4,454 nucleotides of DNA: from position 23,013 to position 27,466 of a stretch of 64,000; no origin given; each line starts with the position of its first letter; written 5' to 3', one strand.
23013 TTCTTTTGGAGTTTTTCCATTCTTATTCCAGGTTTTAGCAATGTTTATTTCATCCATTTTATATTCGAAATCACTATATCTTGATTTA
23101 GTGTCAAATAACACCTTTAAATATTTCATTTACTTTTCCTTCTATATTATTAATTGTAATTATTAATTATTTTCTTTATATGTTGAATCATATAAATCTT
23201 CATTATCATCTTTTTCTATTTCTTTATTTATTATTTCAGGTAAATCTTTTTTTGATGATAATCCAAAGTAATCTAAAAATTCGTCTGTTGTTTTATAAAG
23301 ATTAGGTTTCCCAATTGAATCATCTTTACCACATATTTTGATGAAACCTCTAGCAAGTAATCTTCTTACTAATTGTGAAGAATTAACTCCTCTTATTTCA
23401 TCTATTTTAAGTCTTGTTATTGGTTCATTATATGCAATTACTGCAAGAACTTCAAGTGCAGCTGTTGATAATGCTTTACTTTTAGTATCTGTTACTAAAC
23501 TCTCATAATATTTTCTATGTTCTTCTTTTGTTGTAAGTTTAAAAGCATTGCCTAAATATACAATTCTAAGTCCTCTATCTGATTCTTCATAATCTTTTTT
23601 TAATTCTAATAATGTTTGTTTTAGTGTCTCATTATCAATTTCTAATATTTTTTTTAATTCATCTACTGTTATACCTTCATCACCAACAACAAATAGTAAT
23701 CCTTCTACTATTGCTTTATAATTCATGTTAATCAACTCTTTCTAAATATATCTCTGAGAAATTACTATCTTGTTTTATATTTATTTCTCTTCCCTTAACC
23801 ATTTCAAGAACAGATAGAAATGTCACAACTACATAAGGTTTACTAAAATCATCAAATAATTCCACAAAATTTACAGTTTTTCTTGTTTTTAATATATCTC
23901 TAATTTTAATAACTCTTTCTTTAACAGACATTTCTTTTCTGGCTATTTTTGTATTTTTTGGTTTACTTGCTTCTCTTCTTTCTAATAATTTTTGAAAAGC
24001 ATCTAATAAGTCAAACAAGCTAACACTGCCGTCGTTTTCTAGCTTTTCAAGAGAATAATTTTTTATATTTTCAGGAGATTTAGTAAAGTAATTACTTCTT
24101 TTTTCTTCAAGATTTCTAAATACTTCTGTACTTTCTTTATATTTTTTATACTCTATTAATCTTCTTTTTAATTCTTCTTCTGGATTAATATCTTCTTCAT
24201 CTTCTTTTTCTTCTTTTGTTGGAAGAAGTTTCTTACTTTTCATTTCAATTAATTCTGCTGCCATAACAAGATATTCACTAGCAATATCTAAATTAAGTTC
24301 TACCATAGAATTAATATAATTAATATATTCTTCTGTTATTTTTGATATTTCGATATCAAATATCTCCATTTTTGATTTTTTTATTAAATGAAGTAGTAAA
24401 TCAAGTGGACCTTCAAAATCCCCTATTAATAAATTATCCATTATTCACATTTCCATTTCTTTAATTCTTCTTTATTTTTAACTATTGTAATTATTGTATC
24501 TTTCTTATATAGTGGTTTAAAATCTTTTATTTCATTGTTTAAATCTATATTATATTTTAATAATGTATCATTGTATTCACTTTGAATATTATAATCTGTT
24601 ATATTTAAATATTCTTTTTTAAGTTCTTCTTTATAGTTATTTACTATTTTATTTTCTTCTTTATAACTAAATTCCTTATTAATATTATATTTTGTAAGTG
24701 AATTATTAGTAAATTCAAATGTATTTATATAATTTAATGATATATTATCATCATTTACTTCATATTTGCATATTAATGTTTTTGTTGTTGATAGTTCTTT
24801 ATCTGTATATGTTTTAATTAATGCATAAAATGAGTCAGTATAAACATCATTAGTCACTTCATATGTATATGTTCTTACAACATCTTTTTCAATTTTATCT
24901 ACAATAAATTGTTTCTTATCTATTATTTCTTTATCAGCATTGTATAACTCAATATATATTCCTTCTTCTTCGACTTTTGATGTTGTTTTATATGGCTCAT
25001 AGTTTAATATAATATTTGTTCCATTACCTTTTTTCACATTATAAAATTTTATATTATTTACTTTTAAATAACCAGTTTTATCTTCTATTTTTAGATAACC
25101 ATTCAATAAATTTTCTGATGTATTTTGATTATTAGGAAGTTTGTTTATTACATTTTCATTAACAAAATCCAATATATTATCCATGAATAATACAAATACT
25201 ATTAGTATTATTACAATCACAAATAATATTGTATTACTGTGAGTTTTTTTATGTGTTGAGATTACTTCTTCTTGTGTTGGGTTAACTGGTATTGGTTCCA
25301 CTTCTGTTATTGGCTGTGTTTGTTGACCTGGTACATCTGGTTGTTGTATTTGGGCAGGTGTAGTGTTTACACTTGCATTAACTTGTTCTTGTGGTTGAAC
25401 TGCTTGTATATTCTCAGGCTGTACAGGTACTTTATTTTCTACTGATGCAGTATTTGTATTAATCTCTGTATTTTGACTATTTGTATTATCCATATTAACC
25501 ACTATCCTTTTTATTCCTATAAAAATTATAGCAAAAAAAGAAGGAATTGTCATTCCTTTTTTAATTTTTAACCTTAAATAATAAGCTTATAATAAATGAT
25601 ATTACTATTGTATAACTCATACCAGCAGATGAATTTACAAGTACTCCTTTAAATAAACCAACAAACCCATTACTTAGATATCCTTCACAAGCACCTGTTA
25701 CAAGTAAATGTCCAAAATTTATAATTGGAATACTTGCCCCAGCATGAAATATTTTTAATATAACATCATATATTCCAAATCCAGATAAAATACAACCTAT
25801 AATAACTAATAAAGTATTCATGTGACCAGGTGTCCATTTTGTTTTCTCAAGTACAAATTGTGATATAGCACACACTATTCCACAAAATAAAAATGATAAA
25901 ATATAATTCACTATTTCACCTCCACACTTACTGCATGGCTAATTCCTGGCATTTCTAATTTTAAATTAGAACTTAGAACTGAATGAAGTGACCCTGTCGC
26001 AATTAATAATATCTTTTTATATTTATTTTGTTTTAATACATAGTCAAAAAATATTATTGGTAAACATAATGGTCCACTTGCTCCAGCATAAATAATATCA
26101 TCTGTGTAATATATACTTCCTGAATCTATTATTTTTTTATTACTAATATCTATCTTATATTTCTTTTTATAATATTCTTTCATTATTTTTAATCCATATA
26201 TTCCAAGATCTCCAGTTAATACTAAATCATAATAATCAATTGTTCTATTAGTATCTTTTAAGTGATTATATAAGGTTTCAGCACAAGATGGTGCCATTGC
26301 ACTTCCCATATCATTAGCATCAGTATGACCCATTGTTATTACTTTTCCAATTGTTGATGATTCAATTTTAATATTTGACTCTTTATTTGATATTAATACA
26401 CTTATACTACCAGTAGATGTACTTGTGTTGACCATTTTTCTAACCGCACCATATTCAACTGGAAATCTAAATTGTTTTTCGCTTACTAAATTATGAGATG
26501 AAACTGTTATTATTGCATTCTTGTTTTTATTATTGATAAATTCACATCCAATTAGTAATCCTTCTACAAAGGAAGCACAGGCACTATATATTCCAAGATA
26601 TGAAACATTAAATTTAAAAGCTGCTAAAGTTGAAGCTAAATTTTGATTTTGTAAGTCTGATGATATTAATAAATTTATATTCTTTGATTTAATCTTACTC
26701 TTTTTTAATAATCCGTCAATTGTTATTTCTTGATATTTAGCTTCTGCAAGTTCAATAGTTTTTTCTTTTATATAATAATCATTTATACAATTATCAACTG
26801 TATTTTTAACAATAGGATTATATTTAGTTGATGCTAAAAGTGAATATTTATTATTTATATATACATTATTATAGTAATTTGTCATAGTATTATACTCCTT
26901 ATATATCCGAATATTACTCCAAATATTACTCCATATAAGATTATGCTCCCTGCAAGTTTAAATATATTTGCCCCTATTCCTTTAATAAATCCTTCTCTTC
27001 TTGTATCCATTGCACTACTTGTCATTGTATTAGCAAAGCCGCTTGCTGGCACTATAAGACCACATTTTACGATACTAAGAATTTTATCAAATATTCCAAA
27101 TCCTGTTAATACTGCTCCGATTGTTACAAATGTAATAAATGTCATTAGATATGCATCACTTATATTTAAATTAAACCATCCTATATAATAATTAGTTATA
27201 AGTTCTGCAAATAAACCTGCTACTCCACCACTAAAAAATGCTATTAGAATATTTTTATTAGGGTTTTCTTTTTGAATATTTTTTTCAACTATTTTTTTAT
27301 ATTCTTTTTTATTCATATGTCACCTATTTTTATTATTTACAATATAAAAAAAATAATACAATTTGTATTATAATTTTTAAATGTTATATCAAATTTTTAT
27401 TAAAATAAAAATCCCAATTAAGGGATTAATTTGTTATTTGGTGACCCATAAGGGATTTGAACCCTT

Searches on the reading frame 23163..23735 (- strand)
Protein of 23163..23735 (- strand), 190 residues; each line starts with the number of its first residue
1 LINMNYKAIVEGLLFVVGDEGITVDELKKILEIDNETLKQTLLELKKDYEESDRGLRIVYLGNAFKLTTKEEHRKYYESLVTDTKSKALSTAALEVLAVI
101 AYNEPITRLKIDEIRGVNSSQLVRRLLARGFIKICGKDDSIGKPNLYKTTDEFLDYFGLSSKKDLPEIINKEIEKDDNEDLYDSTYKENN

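Call 31: search_protein_families(library=pfam, proteins=[window:23163-23735:-], max_evalue=0.0001)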
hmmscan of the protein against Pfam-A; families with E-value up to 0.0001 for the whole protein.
window:23163-23735:- (190 aa): 1 family
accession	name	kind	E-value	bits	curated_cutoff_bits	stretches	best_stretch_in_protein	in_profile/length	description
PF04079.22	SMC_ScpB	-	8.5e-56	188.4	27.4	1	8-168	1-160/160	Segregation and condensation complex subunit ScpB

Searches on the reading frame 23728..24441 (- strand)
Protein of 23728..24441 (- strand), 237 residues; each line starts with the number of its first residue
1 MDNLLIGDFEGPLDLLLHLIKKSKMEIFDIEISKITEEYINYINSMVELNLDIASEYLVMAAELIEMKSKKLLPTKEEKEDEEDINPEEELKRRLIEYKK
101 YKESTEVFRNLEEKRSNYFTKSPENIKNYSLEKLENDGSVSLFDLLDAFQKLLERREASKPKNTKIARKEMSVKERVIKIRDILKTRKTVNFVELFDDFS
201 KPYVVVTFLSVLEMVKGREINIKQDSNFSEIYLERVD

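Call 31: search_protein_families(library=pfam, proteins=[window:23728-24441:-], max_evalue=0.0001)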
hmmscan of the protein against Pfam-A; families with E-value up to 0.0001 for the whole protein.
window:23728-24441:- (237 aa): 1 family
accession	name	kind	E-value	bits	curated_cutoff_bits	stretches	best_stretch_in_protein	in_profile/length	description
PF02616.19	SMC_ScpA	-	1e-45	157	24.6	1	19-233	1-229/232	Segregation and condensation protein ScpA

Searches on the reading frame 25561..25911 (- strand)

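Call 62: search_protein_families(library=pfam, proteins=[window:25561-25911:-], max_evalue=0.0001)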
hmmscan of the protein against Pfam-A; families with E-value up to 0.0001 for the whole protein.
window:25561-25911:- (116 aa): 1 family
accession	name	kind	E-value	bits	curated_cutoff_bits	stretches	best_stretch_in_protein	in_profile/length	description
PF03862.18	SpoVAC_SpoVAEB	-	3e-24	86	25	1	2-110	1-116/117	SpoVAC/SpoVAEB sporulation membrane protein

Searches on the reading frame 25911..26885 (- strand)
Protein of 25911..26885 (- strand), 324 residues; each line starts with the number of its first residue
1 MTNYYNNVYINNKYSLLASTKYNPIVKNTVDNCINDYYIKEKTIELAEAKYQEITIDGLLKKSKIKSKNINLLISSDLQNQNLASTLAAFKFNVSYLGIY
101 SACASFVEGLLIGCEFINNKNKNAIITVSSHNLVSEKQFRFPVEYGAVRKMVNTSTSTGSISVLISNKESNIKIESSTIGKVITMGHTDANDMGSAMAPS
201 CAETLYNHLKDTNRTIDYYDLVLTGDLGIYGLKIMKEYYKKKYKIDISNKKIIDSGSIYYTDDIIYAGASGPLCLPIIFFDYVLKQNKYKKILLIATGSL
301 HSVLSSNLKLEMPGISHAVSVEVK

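Call 62: search_protein_families(library=pfam, proteins=[window:25911-26885:-], max_evalue=0.0001)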
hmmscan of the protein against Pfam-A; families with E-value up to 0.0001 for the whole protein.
window:25911-26885:- (324 aa): 1 family
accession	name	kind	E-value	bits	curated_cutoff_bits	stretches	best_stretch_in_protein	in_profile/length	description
PF07451.17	SpoVAD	-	2.1e-84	283.5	22.1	1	6-322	9-329/329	Stage V sporulation protein AD (SpoVAD)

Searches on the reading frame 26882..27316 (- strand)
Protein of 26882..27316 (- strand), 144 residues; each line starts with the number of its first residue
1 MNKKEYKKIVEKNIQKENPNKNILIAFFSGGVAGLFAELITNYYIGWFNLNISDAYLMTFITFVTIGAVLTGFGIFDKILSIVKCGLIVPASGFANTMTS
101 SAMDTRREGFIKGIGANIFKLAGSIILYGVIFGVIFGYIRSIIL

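Call 62: search_protein_families(library=pfam, proteins=[window:26882-27316:-], max_evalue=0.0001)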
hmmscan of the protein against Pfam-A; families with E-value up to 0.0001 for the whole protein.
window:26882-27316:- (144 aa): 1 family
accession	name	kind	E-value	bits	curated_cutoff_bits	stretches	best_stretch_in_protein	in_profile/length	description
PF03862.18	SpoVAC_SpoVAEB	-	3.6e-27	95.4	25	1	22-139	1-117/117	SpoVAC/SpoVAEB sporulation membrane protein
